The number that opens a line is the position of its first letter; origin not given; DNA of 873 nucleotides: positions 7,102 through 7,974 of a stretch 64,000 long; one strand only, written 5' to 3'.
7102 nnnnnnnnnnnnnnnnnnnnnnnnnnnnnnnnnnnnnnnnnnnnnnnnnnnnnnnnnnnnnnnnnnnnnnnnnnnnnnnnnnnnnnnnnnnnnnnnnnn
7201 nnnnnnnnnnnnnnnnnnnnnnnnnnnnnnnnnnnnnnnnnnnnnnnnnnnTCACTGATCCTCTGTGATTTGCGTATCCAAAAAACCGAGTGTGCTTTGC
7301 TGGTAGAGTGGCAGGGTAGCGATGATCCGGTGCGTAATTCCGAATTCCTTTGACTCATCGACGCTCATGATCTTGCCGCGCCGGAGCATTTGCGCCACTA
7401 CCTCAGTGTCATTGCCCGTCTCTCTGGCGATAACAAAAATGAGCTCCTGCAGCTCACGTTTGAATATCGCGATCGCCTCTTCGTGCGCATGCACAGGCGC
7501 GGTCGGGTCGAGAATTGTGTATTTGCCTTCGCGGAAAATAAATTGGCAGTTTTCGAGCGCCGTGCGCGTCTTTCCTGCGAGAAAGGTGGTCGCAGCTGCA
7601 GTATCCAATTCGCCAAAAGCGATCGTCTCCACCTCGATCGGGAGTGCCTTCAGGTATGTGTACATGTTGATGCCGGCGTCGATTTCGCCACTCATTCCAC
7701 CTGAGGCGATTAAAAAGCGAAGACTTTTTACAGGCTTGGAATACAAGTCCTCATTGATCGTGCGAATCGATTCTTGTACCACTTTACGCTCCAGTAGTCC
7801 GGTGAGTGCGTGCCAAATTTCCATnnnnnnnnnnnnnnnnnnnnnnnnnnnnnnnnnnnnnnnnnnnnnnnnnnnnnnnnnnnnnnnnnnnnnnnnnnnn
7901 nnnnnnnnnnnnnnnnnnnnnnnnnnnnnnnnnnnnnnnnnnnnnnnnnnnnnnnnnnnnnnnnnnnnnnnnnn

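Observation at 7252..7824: Orphan ClpP homologue with substituted catalytic Ser and His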

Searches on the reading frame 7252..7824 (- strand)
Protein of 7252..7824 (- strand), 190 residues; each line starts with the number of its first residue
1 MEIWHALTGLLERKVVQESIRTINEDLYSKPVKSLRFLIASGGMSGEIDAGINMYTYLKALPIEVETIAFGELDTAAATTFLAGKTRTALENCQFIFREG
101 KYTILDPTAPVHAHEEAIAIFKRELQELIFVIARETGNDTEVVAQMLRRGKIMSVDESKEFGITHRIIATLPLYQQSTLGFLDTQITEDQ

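Call 3: search_protein_families(library=pfam, proteins=[window:7252-7824:-], max_evalue=10)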
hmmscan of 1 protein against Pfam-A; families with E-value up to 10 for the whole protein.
window:7252-7824:- (190 aa): 1 family
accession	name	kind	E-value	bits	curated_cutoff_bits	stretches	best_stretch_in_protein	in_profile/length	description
PF00574.28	CLP_protease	-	9.4e-14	52.1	20.2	1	30-169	44-180/182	Clp protease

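Call 4: search_protein_families(library=ncbifam, proteins=[window:7252-7824:-], max_evalue=10)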
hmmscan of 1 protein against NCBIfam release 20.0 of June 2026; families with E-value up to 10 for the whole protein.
window:7252-7824:- (190 aa): 8 families
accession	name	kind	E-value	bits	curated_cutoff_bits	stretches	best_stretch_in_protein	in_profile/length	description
NF009205.0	PRK12553.1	subfamily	1.9e-13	50.5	228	1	31-170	66-204/211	ATP-dependent Clp protease proteolytic subunit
NF011089.0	PRK14512.1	equivalog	1.2e-11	44.8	251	1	28-170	57-193/200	ATP-dependent Clp protease proteolytic subunit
NF001368.0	PRK00277.1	subfamily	4e-11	43.1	249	1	30-169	60-196/203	ATP-dependent Clp protease proteolytic subunit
TIGR00493.1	clpP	equivalog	3.4e-08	33.4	308.6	1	30-169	55-191/192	ATP-dependent Clp endopeptidase proteolytic subunit ClpP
NF011091.0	PRK14514.1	equivalog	2.9e-05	23.8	361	1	30-168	82-217/221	ATP-dependent Clp endopeptidase proteolytic subunit ClpP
NF011090.0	PRK14513.1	equivalog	5e-05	23.2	347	1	45-169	68-191/201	ATP-dependent Clp protease proteolytic subunit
NF009204.0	PRK12552.1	equivalog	0.00077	18.9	263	1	53-169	98-213/225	ATP-dependent Clp protease proteolytic subunit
NF009203.0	PRK12551.1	equivalog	0.017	14.9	359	1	30-172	53-192/196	ATP-dependent Clp protease proteolytic subunit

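Call 5: search_solved_structures(query=window:7252-7824:-, max_evalue=10, show_alignments=3)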
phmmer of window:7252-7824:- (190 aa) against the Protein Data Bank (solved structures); distinct sequences matched with E-value up to 10: 106 (the best 60 are shown).
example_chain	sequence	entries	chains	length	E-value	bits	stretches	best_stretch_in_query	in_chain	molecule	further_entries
9uxt_A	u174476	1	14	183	1.1e-08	38.7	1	38-172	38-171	Clp protease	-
8r05_A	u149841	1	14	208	5.3e-07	33.2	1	31-168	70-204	ATP-dependent Clp protease proteolytic subunit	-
8r04_A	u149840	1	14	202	1.5e-06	31.7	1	33-168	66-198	ATP-dependent Clp protease proteolytic subunit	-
5g1q_A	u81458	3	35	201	2.1e-06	31.2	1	30-169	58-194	CLP PROTEASE PROTEOLYTIC SUBUNIT P | ATP-DEPENDENT CLP PROTEASE PROTEOLYTIC SUBUNIT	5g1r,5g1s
3p2l_A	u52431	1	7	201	2.2e-06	31.2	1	30-169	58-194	ATP-dependent Clp protease proteolytic subunit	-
4jcq_A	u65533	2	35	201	3.5e-06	30.5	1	32-169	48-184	ATP-dependent Clp protease proteolytic subunit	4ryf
6sfx_A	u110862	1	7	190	4.8e-06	30.1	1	32-169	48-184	ATP-dependent Clp protease proteolytic subunit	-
4jcr_A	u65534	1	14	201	4.8e-06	30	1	32-169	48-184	ATP-dependent Clp protease proteolytic subunit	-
6vgk_A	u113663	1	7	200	8.9e-06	29.2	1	49-170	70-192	ATP-dependent Clp protease proteolytic subunit 2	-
6vgn_A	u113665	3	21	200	8.9e-06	29.2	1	49-170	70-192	ATP-dependent Clp protease proteolytic subunit | ATP-dependent Clp protease proteolytic subunit 2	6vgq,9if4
4u0g_A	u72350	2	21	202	9.1e-06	29.1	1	49-170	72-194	ATP-dependent Clp protease proteolytic subunit 2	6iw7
6x60_A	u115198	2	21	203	1e-05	29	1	24-170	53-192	ATP-dependent Clp protease proteolytic subunit 2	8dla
7m1m_A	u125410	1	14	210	1.1e-05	28.9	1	30-169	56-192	ATP-dependent Clp protease proteolytic subunit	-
5dzk_A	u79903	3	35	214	1.1e-05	28.9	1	50-170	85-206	ATP-dependent Clp protease proteolytic subunit 2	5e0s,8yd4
8yd2_B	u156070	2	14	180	1.1e-05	28.9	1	49-168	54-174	ATP-dependent Clp protease proteolytic subunit 2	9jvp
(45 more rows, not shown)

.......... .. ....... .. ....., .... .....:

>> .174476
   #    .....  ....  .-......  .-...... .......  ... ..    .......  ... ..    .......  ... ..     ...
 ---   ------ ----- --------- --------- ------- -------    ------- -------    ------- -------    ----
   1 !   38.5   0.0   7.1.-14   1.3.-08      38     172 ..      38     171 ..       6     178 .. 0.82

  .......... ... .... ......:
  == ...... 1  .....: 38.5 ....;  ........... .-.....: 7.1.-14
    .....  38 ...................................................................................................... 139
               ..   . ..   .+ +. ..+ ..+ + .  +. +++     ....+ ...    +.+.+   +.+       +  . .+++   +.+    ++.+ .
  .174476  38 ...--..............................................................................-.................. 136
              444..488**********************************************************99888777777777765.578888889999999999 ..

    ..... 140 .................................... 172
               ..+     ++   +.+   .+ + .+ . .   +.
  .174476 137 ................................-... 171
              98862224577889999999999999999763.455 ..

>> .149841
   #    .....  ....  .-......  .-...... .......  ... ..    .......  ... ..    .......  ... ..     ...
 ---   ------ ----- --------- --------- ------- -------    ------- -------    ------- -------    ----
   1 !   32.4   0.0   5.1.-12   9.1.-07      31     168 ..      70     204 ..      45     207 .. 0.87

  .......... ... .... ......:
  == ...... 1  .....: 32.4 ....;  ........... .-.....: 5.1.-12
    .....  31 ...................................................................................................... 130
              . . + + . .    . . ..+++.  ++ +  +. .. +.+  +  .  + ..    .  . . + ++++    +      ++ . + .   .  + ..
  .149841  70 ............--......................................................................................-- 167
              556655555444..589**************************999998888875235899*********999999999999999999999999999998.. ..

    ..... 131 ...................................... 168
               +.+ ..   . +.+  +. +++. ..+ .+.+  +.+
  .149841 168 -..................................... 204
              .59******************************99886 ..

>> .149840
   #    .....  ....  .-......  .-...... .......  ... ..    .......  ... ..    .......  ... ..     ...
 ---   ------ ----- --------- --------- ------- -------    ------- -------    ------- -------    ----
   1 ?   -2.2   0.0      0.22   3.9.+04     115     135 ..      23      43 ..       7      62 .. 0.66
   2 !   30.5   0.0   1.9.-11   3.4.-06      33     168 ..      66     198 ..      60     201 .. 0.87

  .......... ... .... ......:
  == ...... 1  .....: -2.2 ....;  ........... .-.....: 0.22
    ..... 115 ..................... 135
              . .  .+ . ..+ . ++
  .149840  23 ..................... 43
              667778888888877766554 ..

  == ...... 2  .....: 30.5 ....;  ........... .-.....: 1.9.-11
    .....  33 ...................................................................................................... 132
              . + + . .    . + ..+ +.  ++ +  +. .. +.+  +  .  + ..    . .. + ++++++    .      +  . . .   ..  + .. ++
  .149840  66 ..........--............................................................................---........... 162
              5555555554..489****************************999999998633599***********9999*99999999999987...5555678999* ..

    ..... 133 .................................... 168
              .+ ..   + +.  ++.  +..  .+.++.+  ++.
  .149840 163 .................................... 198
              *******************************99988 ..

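Call 9: find_homologous_proteins(query=window:7252-7824:-, max_evalue=0.001)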
Query window:7252-7824:- (190 aa): 85 proteins with E <= 0.001 among 312 candidates.
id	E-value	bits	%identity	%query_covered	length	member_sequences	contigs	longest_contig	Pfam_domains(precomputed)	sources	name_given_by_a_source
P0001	1.3e-117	408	100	100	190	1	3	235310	PF00574.29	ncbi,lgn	-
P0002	1.4e-99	349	84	99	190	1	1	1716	PF00574.29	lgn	-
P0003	1.5e-95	336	85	97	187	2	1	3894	PF00574.29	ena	-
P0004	1.1e-93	330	84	95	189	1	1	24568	PF00574.29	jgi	jgi:ATP-dependent Clp protease, protease subunit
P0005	8.7e-78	278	69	95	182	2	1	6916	PF00574.29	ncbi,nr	ncbi:MAG TPA: ATP-dependent Clp protease proteolytic subunit [Candidatus Paceibacterota bacterium]|n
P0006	1.9e-77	277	69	95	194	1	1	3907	PF00574.29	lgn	-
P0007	1.4e-76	274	67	95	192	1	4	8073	PF00574.29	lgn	-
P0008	1.9e-76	274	69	95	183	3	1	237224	PF00574.29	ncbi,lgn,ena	-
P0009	1.8e-75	271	67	95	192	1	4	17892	PF00574.29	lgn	-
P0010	4.9e-75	269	67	95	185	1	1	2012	PF00574.29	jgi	jgi:ATP-dependent protease ClpP protease subunit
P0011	6.6e-75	269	66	95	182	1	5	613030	PF00574.29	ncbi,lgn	-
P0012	1.1e-74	268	69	95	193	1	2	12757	PF00574.29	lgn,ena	-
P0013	2.2e-74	267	67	95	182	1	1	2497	PF00574.29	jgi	-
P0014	3.1e-74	267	66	95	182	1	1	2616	PF00574.29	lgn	-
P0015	5.4e-74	266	69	95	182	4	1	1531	PF00574.29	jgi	-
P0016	7.9e-73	262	65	97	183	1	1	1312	PF00574.29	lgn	-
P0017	1.0e-72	262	67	95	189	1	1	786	PF00574.29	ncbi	-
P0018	1.4e-72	261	66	95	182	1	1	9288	PF00574.29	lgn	-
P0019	2.3e-72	261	62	95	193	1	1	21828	PF00574.29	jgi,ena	-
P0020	3.4e-72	260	64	95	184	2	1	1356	PF00574.29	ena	-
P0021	6.1e-72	259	66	95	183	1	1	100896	PF00574.29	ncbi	-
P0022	8.0e-72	259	66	93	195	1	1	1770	PF00574.29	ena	-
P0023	1.2e-71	258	65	95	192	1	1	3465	PF00574.29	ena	-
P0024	5.7e-71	256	65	95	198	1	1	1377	PF00574.29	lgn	-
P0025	6.8e-71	256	65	95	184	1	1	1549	PF00574.29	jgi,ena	jgi:ATP-dependent protease ClpP protease subunit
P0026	2.9e-70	254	65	95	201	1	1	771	PF00574.29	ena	-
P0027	2.9e-70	254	63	95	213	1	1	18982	PF00574.29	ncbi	-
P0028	3.1e-70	254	65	95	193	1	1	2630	PF00574.29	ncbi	-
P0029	3.1e-70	254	64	95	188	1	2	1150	PF00574.29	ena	-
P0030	4.6e-70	253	66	93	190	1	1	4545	PF00574.29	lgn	-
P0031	5.6e-70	253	61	96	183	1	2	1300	PF00574.29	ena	-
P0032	6.9e-70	253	64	97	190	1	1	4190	PF00574.29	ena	-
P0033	1.2e-69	252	63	95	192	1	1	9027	PF00574.29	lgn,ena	-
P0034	1.2e-69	252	65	95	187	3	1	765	PF00574.29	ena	-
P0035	1.2e-69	252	63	95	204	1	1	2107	PF00574.29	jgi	jgi:ATP-dependent protease ClpP protease subunit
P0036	1.3e-69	252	61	99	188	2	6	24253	PF00574.29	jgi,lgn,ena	-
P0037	2.6e-69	251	61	95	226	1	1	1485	PF00574.29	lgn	-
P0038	2.9e-69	251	65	96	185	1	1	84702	PF00574.29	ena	-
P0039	4.4e-69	250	63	95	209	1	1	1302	PF00574.29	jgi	jgi:ATP-dependent Clp protease protease subunit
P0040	5.4e-69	250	65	95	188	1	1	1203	PF00574.29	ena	-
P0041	2.0e-68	248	64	95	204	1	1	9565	PF00574.29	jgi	jgi:ATP-dependent protease ClpP protease subunit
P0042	2.6e-68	248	65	95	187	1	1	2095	PF00574.29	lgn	-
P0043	3.9e-68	247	62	95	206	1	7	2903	PF00574.29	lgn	-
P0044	4.6e-68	247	63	95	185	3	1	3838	PF00574.29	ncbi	-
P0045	5.1e-68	247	62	95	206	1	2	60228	PF00574.29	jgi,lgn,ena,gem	-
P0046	6.7e-68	246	62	99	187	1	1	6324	PF00574.29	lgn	-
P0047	9.0e-68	246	62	95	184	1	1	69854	PF00574.29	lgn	-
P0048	2.4e-67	244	61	95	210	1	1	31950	PF00574.29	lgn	-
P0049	3.2e-67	244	62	95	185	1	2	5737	PF00574.29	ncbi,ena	-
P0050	3.2e-67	244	64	95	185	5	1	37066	PF00574.29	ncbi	-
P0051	3.4e-67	244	62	95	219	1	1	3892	PF00574.29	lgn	-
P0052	4.9e-67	243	61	95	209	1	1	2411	PF00574.29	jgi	jgi:ATP-dependent protease ClpP protease subunit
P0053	5.4e-67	243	61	95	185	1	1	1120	PF00574.29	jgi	jgi:ATP-dependent protease ClpP protease subunit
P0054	7.2e-67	243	60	95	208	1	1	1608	PF00574.29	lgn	-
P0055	7.5e-67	243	61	95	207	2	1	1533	PF00574.29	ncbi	-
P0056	1.4e-66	242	62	95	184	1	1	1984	PF00574.29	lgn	-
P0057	1.6e-66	242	62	95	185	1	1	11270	PF00574.29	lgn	-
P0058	1.9e-66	241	60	95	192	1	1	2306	PF00574.29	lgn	-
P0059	2.4e-66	241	62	95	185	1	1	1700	PF00574.29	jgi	jgi:ATP-dependent Clp protease, protease subunit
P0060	4.0e-66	240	62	95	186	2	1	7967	PF00574.29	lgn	-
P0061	4.4e-66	240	61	95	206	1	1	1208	PF00574.29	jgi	jgi:ATP-dependent protease ClpP protease subunit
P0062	7.1e-66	240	60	97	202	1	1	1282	PF00574.29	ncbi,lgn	-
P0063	1.2e-65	239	61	95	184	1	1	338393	PF00574.29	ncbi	-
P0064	1.2e-65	239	62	95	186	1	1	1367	PF00574.29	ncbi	-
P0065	2.0e-65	238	60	95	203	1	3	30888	PF00574.29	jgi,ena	-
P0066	2.6e-65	238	61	95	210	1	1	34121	PF00574.29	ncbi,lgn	-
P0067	2.7e-65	238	61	96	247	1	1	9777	PF00574.29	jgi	jgi:ATP-dependent protease ClpP protease subunit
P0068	4.5e-65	237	60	97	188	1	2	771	PF00574.29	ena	-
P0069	2.4e-64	235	60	95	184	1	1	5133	PF00574.29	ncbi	-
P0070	1.1e-63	232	60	95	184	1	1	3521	PF00574.29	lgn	-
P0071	1.3e-63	232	59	95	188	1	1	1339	PF00574.29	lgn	-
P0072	1.4e-63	232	59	95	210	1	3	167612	PF00574.29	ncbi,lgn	-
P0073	1.5e-63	232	60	95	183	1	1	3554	PF00574.29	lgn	-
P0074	3.9e-63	231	57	95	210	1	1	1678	PF00574.29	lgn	-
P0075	4.8e-63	230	61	95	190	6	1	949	PF00574.29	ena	-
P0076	6.3e-63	230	79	72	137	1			PF00574.29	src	-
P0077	2.1e-62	228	59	96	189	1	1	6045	PF00574.29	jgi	jgi:ATP-dependent protease ClpP protease subunit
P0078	4.7e-62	227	56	95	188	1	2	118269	PF00574.29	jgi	jgi:ATP-dependent protease ClpP protease subunit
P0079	9.7e-61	223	54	99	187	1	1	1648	PF00574.29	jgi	jgi:ATP-dependent protease ClpP protease subunit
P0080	2.3e-59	218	59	95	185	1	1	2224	PF00574.29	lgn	-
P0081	3.2e-59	218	57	95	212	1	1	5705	PF00574.29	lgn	-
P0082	8.3e-59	217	57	98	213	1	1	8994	PF00574.29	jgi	jgi:ATP-dependent protease ClpP protease subunit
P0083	7.4e-57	210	48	95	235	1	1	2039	PF00574.29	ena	-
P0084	8.5e-51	190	63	75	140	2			PF00574.29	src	-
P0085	1.0e-35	141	38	93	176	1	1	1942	PF00574.29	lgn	-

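Call 13: search_protein_families(library=phrogs, proteins=[window:7252-7824:-], max_evalue=1)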
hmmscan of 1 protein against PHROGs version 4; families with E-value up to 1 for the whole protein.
window:7252-7824:- (190 aa): 4 families
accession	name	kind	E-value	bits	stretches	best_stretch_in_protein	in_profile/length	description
phrog_33547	-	unknown function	0.00039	20.5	1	35-156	32-147/357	-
phrog_5410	-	other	0.0017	18.6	1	33-113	56-134/323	ATP-dependent protease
phrog_94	-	head and packaging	0.008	16.7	1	24-71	109-154/622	head maturation protease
phrog_133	-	head and packaging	0.08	12.5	1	33-172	49-183/668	head maturation protease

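Call 14: search_protein_families(library=padloc, proteins=[window:7252-7824:-], max_evalue=1)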
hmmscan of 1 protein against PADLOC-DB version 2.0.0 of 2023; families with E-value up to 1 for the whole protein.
window:7252-7824:- (190 aa): 0 families

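Call 20: find_related_loci(query=A1, collection=genome_contigs, flank=10000)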
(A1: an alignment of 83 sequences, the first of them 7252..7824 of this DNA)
Query A1 (190 aa) in genome_contigs; peptide patterns used: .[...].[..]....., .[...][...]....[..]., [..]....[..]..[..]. (x = any residue, [..] = any of these).
109 stretches matched a pattern; 21 encode a relative of the query (tblastn E <= 1e-3); 20 distinct loci.
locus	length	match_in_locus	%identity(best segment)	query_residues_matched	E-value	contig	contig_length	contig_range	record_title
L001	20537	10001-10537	69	1-181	2e-85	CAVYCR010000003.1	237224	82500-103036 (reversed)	MAG: Candidatus Kaiserbacteria bacterium isolate MFD04540.bin.2.11 genome assembly, contig: contig_24813, whole genome s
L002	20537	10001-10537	66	1-181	2e-83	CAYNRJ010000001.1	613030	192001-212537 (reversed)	MAG TPA_asm: uncultured Candidatus Saccharibacteria bacterium isolate SRP292972_co1_88 genome assembly, contig: NODE_15_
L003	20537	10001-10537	66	1-181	4e-81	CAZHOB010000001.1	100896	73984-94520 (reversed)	MAG TPA_asm: uncultured Candidatus Saccharibacteria bacterium isolate SRP193066_co2_91 genome assembly, contig: NODE_43_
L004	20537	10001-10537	64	1-181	2e-77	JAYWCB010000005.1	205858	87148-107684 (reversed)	MAG: Candidatus Paceibacterota bacterium isolate GL94_DN_metabat_15 GL94_DN_metabat_15_4, whole genome shotgun sequence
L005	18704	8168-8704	62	1-181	4e-77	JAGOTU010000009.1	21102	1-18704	MAG: Candidatus Paceibacterota bacterium isolate Gw_Eff_bin_443 Gw_Eff_5172_length_21102_cov_6.244911, whole genome shot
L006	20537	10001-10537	64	1-181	8e-77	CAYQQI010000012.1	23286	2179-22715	MAG TPA_asm: uncultured Candidatus Saccharibacteria bacterium isolate binchicken_co264_107 genome assembly, contig: NODE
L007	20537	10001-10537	63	1-181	3e-76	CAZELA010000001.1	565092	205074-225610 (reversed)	MAG TPA_asm: uncultured Candidatus Saccharibacteria bacterium isolate SRP170004_co1_374 genome assembly, contig: NODE_11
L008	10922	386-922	61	1-181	9e-76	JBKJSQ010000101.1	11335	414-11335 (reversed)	MAG: Candidatus Paceibacteria bacterium isolate ant_bin.587 k117_3835142, whole genome shotgun sequence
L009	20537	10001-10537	64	1-181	1e-75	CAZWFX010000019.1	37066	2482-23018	MAG TPA_asm: uncultured Candidatus Saccharibacteria bacterium isolate SRP278252_co2_728 genome assembly, contig: NODE_21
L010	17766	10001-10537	61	1-181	3e-74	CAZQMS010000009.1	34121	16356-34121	MAG TPA_asm: uncultured Candidatus Saccharibacteria bacterium isolate SRP329715_co2_386 genome assembly, contig: NODE_26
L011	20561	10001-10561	59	1-188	1e-73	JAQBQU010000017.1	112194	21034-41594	MAG: Candidatus Kaiserbacteria bacterium isolate RYN_381 scaffold_2429035, whole genome shotgun sequence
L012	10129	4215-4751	58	1-181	7e-73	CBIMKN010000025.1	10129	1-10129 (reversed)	MAG TPA_asm: uncultured bacterium isolate SRR16817059_concoct_14 genome assembly, contig: ERZ27394141.1162, whole genome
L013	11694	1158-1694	59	1-181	1e-72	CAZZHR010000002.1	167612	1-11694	MAG TPA_asm: uncultured Candidatus Saccharibacteria bacterium isolate SRP329715_co2_192 genome assembly, contig: NODE_16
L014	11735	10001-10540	63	1-181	4e-70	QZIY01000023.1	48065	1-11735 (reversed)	MAG: Candidatus Parcubacteria bacterium isolate SURF_53 Ga0104751_1001018, whole genome shotgun sequence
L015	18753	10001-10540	59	1-181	2e-69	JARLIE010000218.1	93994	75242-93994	MAG: Candidatus Paceibacterota bacterium isolate MAG_CO249 MetaCoAG_Bin_249_Oxic_k141_1745716, whole genome shotgun sequ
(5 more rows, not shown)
